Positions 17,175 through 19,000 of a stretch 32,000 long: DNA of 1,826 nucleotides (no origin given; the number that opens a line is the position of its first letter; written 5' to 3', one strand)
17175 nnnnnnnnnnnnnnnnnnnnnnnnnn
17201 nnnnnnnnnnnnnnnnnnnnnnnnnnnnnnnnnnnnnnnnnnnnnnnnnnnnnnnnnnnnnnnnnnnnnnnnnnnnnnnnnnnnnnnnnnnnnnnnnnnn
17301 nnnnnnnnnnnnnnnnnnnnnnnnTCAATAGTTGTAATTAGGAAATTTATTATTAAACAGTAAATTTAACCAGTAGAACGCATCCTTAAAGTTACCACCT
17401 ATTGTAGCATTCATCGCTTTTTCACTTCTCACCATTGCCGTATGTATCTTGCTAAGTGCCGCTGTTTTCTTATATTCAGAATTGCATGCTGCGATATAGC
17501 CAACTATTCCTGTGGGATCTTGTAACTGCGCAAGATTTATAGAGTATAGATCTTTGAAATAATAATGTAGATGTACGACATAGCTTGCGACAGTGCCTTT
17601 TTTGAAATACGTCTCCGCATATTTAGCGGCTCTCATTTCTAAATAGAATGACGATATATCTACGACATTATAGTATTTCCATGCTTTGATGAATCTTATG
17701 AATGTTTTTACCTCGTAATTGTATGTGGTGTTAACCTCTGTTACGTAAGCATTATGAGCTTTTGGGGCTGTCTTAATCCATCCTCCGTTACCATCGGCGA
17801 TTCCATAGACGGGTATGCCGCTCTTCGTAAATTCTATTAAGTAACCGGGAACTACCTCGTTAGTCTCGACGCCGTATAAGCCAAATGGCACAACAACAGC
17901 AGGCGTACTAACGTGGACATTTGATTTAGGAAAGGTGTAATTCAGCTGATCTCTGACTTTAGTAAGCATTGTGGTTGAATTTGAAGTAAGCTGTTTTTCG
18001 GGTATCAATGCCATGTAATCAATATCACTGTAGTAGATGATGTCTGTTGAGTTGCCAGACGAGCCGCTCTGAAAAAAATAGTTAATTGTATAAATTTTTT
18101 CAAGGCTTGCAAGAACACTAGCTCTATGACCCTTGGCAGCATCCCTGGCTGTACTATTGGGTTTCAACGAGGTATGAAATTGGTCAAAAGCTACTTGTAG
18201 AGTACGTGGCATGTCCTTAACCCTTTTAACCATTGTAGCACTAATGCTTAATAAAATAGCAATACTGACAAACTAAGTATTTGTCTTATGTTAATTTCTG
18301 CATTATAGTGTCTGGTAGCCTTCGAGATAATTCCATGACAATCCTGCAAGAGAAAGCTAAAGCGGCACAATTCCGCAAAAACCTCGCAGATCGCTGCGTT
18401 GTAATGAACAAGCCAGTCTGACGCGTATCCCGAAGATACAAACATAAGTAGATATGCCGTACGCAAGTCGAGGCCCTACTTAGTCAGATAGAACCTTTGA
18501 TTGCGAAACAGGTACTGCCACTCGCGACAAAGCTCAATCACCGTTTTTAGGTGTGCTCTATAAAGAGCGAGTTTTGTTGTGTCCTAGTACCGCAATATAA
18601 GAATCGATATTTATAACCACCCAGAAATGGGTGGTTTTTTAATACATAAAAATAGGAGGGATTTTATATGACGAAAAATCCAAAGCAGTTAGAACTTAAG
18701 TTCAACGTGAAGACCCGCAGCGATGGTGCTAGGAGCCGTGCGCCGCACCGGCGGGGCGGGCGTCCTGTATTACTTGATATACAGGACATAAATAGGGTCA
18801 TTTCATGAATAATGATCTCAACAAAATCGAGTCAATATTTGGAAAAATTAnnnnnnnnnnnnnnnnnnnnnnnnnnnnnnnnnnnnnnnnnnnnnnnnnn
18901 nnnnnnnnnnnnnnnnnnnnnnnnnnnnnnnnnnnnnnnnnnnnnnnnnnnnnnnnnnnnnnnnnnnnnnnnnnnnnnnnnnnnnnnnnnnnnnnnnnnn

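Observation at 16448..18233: Minimal CBASS-like operon (SMODS/CD-NTase plus 4-TM effector) carried as cargo of the element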

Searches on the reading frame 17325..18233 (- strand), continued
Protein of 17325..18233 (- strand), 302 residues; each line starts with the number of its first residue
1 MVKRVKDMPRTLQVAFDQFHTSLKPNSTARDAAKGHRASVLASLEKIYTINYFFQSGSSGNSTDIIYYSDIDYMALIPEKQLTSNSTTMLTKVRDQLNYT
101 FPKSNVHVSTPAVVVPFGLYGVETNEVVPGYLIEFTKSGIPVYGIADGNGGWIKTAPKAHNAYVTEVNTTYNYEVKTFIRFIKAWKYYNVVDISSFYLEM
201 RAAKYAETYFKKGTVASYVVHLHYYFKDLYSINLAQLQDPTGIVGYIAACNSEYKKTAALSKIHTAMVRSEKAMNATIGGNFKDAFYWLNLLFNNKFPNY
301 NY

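Call 43: find_encoding_contigs(protein=P0004, flank=10000, max_places=3)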
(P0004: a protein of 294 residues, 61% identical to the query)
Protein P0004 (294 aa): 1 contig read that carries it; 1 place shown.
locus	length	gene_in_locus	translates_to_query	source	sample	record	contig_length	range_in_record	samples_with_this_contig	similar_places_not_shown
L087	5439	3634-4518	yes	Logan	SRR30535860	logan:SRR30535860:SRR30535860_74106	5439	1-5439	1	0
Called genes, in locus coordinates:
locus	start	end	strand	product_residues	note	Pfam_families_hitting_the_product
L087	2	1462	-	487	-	?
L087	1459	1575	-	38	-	-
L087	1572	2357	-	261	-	PF23343:REP_ORF2-G2P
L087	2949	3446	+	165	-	PF18967:PycTM (faint)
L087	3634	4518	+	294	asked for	PF18144:SMODS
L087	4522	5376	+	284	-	PF18159:S_4TM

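Call 45: search_protein_families(library=phrogs, proteins=[window:17325-18233:-], max_evalue=0.01)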
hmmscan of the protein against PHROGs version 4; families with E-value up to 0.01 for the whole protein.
window:17325-18233:- (302 aa): 3 families
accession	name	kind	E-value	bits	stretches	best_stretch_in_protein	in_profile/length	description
phrog_23526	-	unknown function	1e-18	68.9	1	48-271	41-259/270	-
phrog_17525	-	unknown function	1.1e-13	51.8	1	53-301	47-289/428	-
phrog_18746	-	unknown function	7e-08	33.2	1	144-215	169-244/299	-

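Call 47: predict_structure(alignment_id=A1)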
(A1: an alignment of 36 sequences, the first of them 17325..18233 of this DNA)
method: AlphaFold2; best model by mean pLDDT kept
length: 302 residues; sequences in the alignment: 36
mean_pLDDT: 92.7   pTM: 0.88
mean pLDDT of the five models: 92.7, 91.3, 91.2, 90.8, 89.5
residues with pLDDT >= 90: 237; 70-90: 57; 50-70: 8; < 50: 0
segments of 3 or more residues with pLDDT < 50: none
pLDDT, mean of each block of 10 residues (from residue 1): 79 97 89 89 97 85 79 89 88 96 90 85 85 96 92 94 96 96 96 94 98 94 99 97 94 96 99 98 98 98 90
secondary structure, 60 per line:
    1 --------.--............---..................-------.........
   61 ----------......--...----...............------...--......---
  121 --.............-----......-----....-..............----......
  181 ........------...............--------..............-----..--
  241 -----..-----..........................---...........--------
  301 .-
elements in order: H12-23 H27-44 E52-56 H57-60 E71-76 H86-100 E107-109 E112-117 E123-135 E141-146 E152-155 H157-170 H175-188 H195-209 H218-231 H253-278 H282-292

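Call 49: fold_search(model_id=the predicted structure, library=pdb)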
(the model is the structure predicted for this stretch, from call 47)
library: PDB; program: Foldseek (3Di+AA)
matches with E <= 10: 471; with E <= 0.001: 197
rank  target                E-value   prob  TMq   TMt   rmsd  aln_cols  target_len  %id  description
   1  6p8u_A                1.4e-16  1.00  0.81  0.81   3.0       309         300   22  Structure of P. aeruginosa ATCC27853 CdnD:HORMA2:Peptide 1 complex (released 2019-12-25)
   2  6p82_A                5.7e-16  1.00  0.78  0.79   3.3       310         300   22  Structure of P. aeruginosa ATCC27853 CdnD, Apo form 1 (released 2019-12-25)
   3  6p82_B                6.0e-16  1.00  0.79  0.79   3.4       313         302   21  Structure of P. aeruginosa ATCC27853 CdnD, Apo form 1 (released 2019-12-25)
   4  6p8j_A                2.7e-15  1.00  0.81  0.81   3.2       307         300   22  Structure of P. aeruginosa ATCC27853 CdnD D62N/D64N mutant bound to ATP (released 2019-12-25)
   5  6p82_D                4.8e-15  1.00  0.77  0.78   3.5       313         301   21  Structure of P. aeruginosa ATCC27853 CdnD, Apo form 1 (released 2019-12-25)
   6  6p8v_G                3.0e-11  1.00  0.68  0.65   4.9       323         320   17  Structure of E. coli MS115-1 HORMA:CdnC:Trip13 complex (released 2019-12-25)
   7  6p80                  3.2e-11  1.00  0.68  0.65   5.1       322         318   17  Structure of E. coli MS115-1 CdnC + ATP (released 2019-12-25)
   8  6u7b_A                5.1e-11  1.00  0.68  0.66   4.8       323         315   16  Structure of E. coli MS115-1 CdnC:HORMA-deltaN complex (released 2019-12-25)
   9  7ljo                  8.7e-11  1.00  0.72  0.75   4.1       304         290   15  Structure of the Bacteroides fragilis CD-NTase CdnB in complex with ADP (released 2021-06-02)
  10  8ysn                  5.3e-10  1.00  0.71  0.68   4.3       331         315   16  Crystal structure of the Deinococcus wulumuqiensis CD-NTase DwCdnB Ear-cut mutant (released 2025-01-29)
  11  7d4u                  1.5e-09  1.00  0.65  0.59   5.2       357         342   14  ATP complex with double mutant cyclic trinucleotide synthase CdnD (released 2021-03-17)
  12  7d4s                  2.6e-09  1.00  0.63  0.56   5.6       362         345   15  apo-form cyclic trinucleotide synthase CdnD (released 2021-03-17)
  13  7ljm_B                3.8e-09  1.00  0.65  0.58   5.1       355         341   14  Structure of the Salmonella enterica CD-NTase CdnD in complex with GTP (released 2021-06-02)
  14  6e0m                  3.8e-09  1.00  0.57  0.62   5.9       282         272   18  Structure of Elizabethkingia meningoseptica CdnE cyclic dinucleotide synthase (released 2019-02-20)
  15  7x4a                  4.2e-09  1.00  0.57  0.58   5.6       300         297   18  Native CD-NTase ClCdnE (released 2023-03-08)
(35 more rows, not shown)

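Call 76: search_dna_similar(query=window:17325-18212:-, collection=plasmids, mode=protein, max_rows=10)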
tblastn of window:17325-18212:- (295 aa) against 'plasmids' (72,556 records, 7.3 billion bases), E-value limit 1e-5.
Records with a match: 768; places in all: 772; records where one place covers at least 80% of the query: 14.
Best place of each record, by identity: <60% 768.
By first word of the organism name: Escherichia 588; Salmonella 109; Klebsiella 19; Bacillus 11; Shigella 7; Citrobacter 4; Streptomyces 3; Latilactobacillus 3; Acinetobacter 3; Arthrobacter 2; and 16 more.
By predicted mobility (MOB-suite, as given by PLSDB): conjugative 570; mobilizable 115; non-mobilizable 83.
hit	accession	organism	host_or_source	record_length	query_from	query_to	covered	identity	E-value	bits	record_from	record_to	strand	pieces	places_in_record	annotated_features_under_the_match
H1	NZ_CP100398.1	Streptomyces rimosus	pure culture,mutant of Streptomyces ...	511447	1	291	99%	37.8%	2e-45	171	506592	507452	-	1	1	nucleotidyltransferase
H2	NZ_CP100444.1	Streptomyces rimosus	pure culture,OTC cluster deletion ...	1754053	1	291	99%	37.8%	2e-45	171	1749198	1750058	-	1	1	record has no annotation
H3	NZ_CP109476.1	Streptomyces sp. NBC_01455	-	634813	8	292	97%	36.9%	5e-44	167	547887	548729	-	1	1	nucleotidyltransferase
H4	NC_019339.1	Arthrobacter sp. J3.49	heavy aromatic hydrocarbon contaminated ...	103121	18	287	92%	37.8%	6e-42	160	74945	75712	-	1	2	nucleotidyltransferase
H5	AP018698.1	Arthrobacter sp. MN05-02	-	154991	25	287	89%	38.1%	3e-38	150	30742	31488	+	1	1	hypothetical protein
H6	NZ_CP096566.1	Rhodococcus qingshengii JCM 15477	sandy loam,soil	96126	18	295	94%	35.2%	5e-36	144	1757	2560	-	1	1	hypothetical protein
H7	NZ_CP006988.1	Rhizobium etli bv. mimosae str. IE4771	Phaseolus vulgaris,whole organism,nodule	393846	1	294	100%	26.6%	2e-12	75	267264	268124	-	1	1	CBASS oligonucleotide cyclase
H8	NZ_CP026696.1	Nostoc sp. 'Lobaria pulmonaria (5183) cyanobiont'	Lobaria pulmonaria thallus,lichen ...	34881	1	293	99%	25.1%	1e-12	76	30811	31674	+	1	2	CBASS oligonucleotide cyclase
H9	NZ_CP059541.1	Planococcus maritimus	single cell,shrimp paste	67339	9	293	97%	24.9%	5e-11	71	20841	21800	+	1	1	nucleotidyltransferase | S-4TM family putative pore-forming effector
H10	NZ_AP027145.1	Methylocystis iwaonis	-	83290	1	294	100%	24.1%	2e-11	72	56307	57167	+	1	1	CBASS oligonucleotide cyclase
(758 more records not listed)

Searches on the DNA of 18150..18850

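Call 58: search_rna_families(source=window, start=18150, end=18850, threshold=evalue, max_evalue=1)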
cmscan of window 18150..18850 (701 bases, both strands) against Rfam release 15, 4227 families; matches with E-value up to 1: 0.
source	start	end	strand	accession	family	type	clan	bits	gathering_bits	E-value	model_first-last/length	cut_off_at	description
